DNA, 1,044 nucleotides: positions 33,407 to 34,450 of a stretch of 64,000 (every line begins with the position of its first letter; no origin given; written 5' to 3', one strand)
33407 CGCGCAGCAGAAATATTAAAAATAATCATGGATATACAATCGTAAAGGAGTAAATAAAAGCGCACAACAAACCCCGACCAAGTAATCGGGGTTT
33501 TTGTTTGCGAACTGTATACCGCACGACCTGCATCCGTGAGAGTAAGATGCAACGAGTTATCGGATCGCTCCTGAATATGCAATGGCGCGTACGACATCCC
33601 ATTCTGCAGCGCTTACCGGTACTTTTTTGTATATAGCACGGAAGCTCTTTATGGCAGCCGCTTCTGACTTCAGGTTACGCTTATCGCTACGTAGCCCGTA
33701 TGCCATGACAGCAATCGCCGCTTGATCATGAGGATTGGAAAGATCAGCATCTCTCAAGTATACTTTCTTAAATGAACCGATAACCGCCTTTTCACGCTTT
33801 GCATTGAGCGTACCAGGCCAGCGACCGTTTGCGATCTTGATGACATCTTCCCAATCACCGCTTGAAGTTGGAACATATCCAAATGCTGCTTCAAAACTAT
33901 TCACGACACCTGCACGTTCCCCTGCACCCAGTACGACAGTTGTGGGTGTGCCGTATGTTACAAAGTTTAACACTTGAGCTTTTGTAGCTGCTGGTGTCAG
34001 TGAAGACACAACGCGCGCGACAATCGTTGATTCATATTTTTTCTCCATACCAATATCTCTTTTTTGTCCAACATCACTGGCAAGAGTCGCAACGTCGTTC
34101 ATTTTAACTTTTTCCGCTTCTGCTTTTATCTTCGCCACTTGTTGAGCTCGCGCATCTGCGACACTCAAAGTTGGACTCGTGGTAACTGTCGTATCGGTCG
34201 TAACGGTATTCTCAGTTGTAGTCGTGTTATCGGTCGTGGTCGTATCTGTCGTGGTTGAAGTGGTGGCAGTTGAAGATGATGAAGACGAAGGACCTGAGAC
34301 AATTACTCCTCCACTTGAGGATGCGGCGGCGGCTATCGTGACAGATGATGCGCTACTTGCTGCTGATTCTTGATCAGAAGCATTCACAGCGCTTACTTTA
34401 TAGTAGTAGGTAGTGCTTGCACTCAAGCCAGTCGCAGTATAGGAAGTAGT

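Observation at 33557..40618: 2353-aa S-layer-like giant protein built from Big_5-like, CarbopepD_reg-like and FN3 modules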

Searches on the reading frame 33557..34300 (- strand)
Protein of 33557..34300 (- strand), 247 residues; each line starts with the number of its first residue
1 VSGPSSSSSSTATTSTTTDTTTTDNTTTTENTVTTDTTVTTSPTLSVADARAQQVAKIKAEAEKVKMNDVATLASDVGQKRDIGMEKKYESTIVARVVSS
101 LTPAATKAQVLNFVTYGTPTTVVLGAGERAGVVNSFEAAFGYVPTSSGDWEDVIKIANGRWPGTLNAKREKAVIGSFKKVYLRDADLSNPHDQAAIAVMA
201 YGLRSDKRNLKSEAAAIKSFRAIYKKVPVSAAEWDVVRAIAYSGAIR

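Call 15: search_protein_families(library=pfam, proteins=[window:33557-34300:-], max_evalue=1)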
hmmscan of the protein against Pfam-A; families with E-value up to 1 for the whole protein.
window:33557-34300:- (247 aa): 3 families
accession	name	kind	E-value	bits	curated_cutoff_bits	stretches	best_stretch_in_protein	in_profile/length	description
PF21827.1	New_glue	-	0.013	15.6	31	1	5-61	26-82/94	New glue protein family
PF06012.17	DUF908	-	0.056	13.3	34.7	1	7-109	162-264/358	Domain of Unknown Function (DUF908)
PF25471.1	TM_PetC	-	0.18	12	37.1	1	102-126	4-28/48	Iron-sulfur subunit PetC transmembrane anchor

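Call 16: find_homologous_proteins(query=window:33560-34177:-)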
Query seq(206 aa) (206 aa): 267 proteins with E <= 0.001 among 1352 candidates; the best 120 are listed.
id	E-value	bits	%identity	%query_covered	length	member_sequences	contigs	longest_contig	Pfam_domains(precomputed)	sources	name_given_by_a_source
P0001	9.3e-71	255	59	100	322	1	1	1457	-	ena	-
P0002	1.4e-70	255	62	95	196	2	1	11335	-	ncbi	ncbi:MAG: hypothetical protein UX54_C0007G0001, partial [Parcubacteria group bacterium GW2011_GWA2_4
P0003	4.7e-66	240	68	85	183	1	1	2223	-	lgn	-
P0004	1.7e-57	212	53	98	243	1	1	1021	-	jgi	-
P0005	3.6e-56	208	55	89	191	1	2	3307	-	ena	-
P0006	2.5e-55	205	51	97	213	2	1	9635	-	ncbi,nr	ncbi:hypothetical protein KKF23_04375, partial [Patescibacteria group bacterium]|nr:hypothetical pro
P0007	1.2e-54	203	53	97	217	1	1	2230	-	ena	-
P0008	1.7e-54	202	52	100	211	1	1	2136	-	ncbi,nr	ncbi:MAG: hypothetical protein Q8O59_01215, partial [bacterium]|nr:hypothetical protein [bacterium]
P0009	6.2e-54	201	52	95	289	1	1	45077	-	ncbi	ncbi:MAG: hypothetical protein ABH881_00230 [bacterium]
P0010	9.7e-54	200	49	95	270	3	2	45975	-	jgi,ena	-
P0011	9.8e-54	200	58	83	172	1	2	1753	-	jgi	-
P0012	1.1e-53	200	50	96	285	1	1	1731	-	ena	-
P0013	1.5e-53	199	53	93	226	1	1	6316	-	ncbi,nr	ncbi:MAG: hypothetical protein HOC71_03975, partial [Candidatus Latescibacteria bacterium]|nr:hypoth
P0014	3.0e-53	198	51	94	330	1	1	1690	-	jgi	-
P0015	5.2e-53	198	53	95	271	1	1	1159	-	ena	-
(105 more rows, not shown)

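Call 28: search_solved_structures(query=A1, max_evalue=10, show_alignments=2)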
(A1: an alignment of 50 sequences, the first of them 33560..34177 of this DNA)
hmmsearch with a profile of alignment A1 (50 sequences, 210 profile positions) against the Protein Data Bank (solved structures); distinct sequences matched with E-value up to 10: 0.

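Call 31: predict_structure(alignment_id=A1)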
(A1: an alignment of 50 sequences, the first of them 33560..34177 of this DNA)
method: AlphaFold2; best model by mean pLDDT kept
length: 206 residues; sequences in the alignment: 50
mean_pLDDT: 96.1   pTM: 0.90
mean pLDDT of the five models: 96.1, 96.0, 95.6, 95.6, 95.1
residues with pLDDT >= 90: 196; 70-90: 9; 50-70: 1; < 50: 0
segments of 3 or more residues with pLDDT < 50: none
pLDDT, mean of each block of 10 residues (from residue 1): 84 96 96 97 98 96 98 98 96 97 98 97 95 98 97 98 93 97 96 97 95
secondary structure, 60 per line:
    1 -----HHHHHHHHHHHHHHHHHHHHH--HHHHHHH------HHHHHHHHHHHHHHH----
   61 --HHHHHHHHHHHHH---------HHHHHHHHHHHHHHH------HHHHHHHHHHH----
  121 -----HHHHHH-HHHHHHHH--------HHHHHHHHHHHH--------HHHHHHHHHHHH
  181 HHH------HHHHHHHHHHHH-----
elements in order: H6-26 H29-35 H42-56 H63-75 H85-99 H106-116 H126-131 H133-140 H149-160 H169-183 H190-201

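Call 36: fold_search(model_id=the predicted structure, library=pdb)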
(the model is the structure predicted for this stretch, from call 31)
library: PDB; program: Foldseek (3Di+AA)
matches with E <= 10: 12; with E <= 0.001: 0
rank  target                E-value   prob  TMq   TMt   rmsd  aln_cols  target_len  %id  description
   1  1xg7_B                3.3e+00  0.02  0.14  0.12  17.7       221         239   12  Conserved hypothetical protein Pfu-877259-001 from Pyrococcus furiosus (released 2004-11-23)
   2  6roc_A                5.3e+00  0.05  0.23  0.25  15.0       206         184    9  Crystal structure of Borrelia burgdorferi outer surface protein BBA69, mutant Leu214Met (Se-Met data) (released 2019-06-26)
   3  7p1j_A                5.5e+00  0.02  0.16  0.11  16.7       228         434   14  Cryo EM structure of bison NHA2 in detergent structure (released 2022-01-26)
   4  4kly_A                5.5e+00  0.02  0.14  0.13  19.6       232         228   10  Crystal structure of a blue-light absorbing proteorhodopsin mutant D97N from HOT75 (released 2013-06-05)
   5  4dkl                  6.7e+00  0.02  0.16  0.09  22.2       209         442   11  Crystal structure of the mu-opioid receptor bound to a morphinan antagonist (released 2012-03-21)
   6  8u0g_B                7.0e+00  0.03  0.15  0.14  13.9       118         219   13  Full-length dimer of DNA-Damage Response Protein C from Deinococcus radiodurans - Crystal form xMJ7124 (released 2023-09-06)
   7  8gtj_A                7.3e+00  0.02  0.13  0.09  16.5       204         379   10  Crystal structure of IpaH7.8-LRR and GSDMB isoform-4 complex (released 2023-04-12)
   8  7cbc_B                8.0e+00  0.01  0.11  0.09  20.9       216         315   14  Crystal structure of a de novo designed switch protein caging a hemagglutinin binder (released 2020-12-23)
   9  5vxv                  8.4e+00  0.02  0.19  0.19  14.9       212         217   11  Peroxisomal membrane protein PEX15 (released 2018-01-17)
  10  9u3l_U                8.8e+00  0.03  0.20  0.08  14.1       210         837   13  Substrate-engaged human 26S proteasome bound to midnolin with RPT2 at top of spiral staircase (released 2026-03-25)
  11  3fex_A                9.7e+00  0.02  0.16  0.07  14.6       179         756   12  Crystal structure of the CBC-importin alpha complex. (released 2009-08-11)
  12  5jrc_A                9.7e+00  0.01  0.14  0.15  16.8       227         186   11  Crystal structure of NeC3PO in complex with ssRNA. (released 2016-09-28)

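Call 51: search_protein_representatives(alignment_id=A1)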
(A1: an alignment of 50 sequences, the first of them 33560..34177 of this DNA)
Query: 50 sequences, 210 profile positions. Proteins with E-value up to 0.001 (for the whole library): 1408; up to 1e-10: 1228; up to 1e-30: 926. The best 150 are listed.
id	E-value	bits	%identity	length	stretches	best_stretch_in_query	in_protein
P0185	1.5e-91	322.4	-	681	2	64-210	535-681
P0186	3.8e-89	314.5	-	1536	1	5-210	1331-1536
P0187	3.6e-88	311.4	-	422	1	5-210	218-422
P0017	7.7e-88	310.3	-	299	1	8-210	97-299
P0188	2.1e-87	308.9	-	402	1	8-210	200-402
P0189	8.0e-87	307.0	-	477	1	8-210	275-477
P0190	1.0e-86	306.6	-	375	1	7-210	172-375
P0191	2.1e-86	305.6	-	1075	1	9-210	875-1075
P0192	3.3e-86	304.9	-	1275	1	9-210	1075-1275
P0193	3.6e-86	304.8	-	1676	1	6-210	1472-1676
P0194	3.6e-86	304.8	-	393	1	9-210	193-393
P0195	4.6e-86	304.5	-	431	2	6-210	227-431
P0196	6.8e-86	303.9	-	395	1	6-210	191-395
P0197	7.6e-86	303.8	-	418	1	5-210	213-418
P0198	8.5e-86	303.6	-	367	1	11-210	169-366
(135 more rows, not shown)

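Call 57: search_protein_families(library=pfam, alignment_id=A3, max_evalue=0.0001)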
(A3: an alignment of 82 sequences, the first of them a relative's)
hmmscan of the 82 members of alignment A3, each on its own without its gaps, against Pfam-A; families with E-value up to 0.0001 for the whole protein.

A. member 1, P0185 (681 aa): 3 families
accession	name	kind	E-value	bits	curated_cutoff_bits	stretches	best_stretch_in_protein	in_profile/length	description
PF00270.35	DEAD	-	9.7e-49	165.7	26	1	26-191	1-166/167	DEAD/DEAH box helicase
PF00271.37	Helicase_C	-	2.6e-32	111.8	23.5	1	227-330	4-108/110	Helicase conserved C-terminal domain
PF04851.21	ResIII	-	3.3e-07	30.8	22.5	1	24-186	3-163/164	Type III restriction enzyme, res subunit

B. families by the number of members that match (of 82 scanned): 41 families (the first 25 are shown)
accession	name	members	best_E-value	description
PF00041.27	fn3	8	3.7e-28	Fibronectin type III domain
PF16403.11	Bact_surface_Ig-like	6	2.1e-38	Bacterial surface protein, Ig-like domain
PF13290.12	CHB_HEX_C_1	5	3.6e-14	Chitobiase/beta-hexosaminidase C-terminal domain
PF13287.12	Fn3_assoc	5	2.7e-10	Fn3 associated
PF16656.11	Pur_ac_phosph_N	4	1.6e-14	Purple acid Phosphatase, N-terminal domain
PF13620.12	CarboxypepD_reg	2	3.1e-35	Carboxypeptidase regulatory-like domain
PF13472.12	Lipase_GDSL_2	2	1.4e-16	GDSL-like Lipase/Acylhydrolase family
PF00932.25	LTD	2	1.1e-10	Lamin Tail Domain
PF07495.19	Y_Y_Y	2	1.6e-08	Y_Y_Y domain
PF18981.6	InlK_D3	2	1.3e-06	Internalin K domain (D3/D4)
PF02494.22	HYR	2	8.6e-06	HYR domain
PF11999.13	Ice_binding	1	6.4e-68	Ice-binding-like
PF00270.35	DEAD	1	9.7e-49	DEAD/DEAH box helicase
PF00271.37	Helicase_C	1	2.6e-32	Helicase conserved C-terminal domain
PF01471.23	PG_binding_1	1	3.3e-14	Putative peptidoglycan binding domain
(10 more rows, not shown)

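Call 69: find_related_loci(query=A1, collection=genome_contigs, flank=3000)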
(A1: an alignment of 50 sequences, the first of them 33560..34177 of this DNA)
Query A1 (206 aa) in genome_contigs; peptide patterns used: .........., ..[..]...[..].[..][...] (x = any residue, [..] = any of these).
588 stretches matched a pattern; 340 encode a relative of the query (tblastn E <= 1e-3); the best 80 are kept; 80 distinct loci.
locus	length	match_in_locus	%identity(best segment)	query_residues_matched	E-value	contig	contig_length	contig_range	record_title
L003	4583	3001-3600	67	7-206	8e-86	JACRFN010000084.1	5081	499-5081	MAG: Candidatus Kerfeldbacteria bacterium isolate NC_groundwater_1726_Pr3_B-0.1um_50_13 SR-2_scaffold_141_2206562, whole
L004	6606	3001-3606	66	5-206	2e-84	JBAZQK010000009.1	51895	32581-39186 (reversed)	MAG: Patescibacteria group bacterium isolate SO_2017_SWC_51 scaffold_603_c1_LP-4_2017, whole genome shotgun sequence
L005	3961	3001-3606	68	5-206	8e-84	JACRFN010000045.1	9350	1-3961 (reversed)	MAG: Candidatus Kerfeldbacteria bacterium isolate NC_groundwater_1726_Pr3_B-0.1um_50_13 SR-2_scaffold_141_1224720, whole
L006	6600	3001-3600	62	7-206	2e-80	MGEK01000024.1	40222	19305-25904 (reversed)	MAG: Candidatus Uhrbacteria bacterium RIFCSPLOWO2_01_FULL_47_25 rifcsplowo2_01_scaffold_3614, whole genome shotgun seque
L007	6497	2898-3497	61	7-206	1e-79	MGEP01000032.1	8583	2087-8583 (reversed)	MAG: Candidatus Uhrbacteria bacterium RIFCSPLOWO2_02_FULL_48_12 rifcsplowo2_02_scaffold_29032, whole genome shotgun sequ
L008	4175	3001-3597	64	8-206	6e-79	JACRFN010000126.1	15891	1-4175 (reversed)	MAG: Candidatus Kerfeldbacteria bacterium isolate NC_groundwater_1726_Pr3_B-0.1um_50_13 SR-2_scaffold_141_3984608, whole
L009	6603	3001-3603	62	7-206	6e-79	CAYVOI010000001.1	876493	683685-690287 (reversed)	MAG TPA_asm: uncultured Gammaproteobacteria bacterium isolate SRP273308_co1_307 genome assembly, contig: NODE_2_length_8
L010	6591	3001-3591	62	10-206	7e-78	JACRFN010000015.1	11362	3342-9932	MAG: Candidatus Kerfeldbacteria bacterium isolate NC_groundwater_1726_Pr3_B-0.1um_50_13 SR-2_scaffold_141_428778, whole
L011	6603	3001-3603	57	6-206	4e-74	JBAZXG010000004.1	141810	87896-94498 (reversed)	MAG: Patescibacteria group bacterium isolate SO_2017_GW1_50 NODE_866_length_141810_cov_1.598223_OW334_2017, whole genome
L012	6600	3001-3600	57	8-206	9e-71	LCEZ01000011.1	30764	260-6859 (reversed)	MAG: Parcubacteria group bacterium GW2011_GWD2_43_10 UV57_C0011, whole genome shotgun sequence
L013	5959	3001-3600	56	8-206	4e-70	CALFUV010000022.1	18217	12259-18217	MAG: uncultured Patescibacteria group bacterium isolate N1_Bin_MAXBIN__110_sub_1 genome assembly, contig: c_000002320934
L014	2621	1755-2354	55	8-206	2e-69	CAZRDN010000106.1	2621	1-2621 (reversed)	MAG TPA_asm: uncultured Gammaproteobacteria bacterium isolate SRP329715_co1_108 genome assembly, contig: NODE_66762_leng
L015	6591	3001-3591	55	12-206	2e-68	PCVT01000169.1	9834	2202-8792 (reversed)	MAG: Parcubacteria group bacterium CG11_big_fil_rev_8_21_14_0_20_41_14 CG11_8_21_14_0.20_scaffold_4544_c, whole genome s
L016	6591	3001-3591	52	12-206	1e-65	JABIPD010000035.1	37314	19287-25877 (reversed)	MAG: Candidatus Jacksonbacteria bacterium isolate SI072_bin11 k141_869889, whole genome shotgun sequence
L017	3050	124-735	55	5-206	4e-66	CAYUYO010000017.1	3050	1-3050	MAG TPA_asm: uncultured Candidatus Saccharibacteria bacterium isolate SRP178699_co1_489 genome assembly, contig: NODE_52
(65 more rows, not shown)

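Call 77: find_related_loci(query=A1, collection=viral_contigs, flank=4000)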
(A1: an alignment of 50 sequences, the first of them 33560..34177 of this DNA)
Query A1 (206 aa) in viral_contigs; peptide patterns used: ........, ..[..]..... (x = any residue, [..] = any of these).
3 stretches matched a pattern, but none encodes a relative of the query by tblastn (E <= 1e-3).
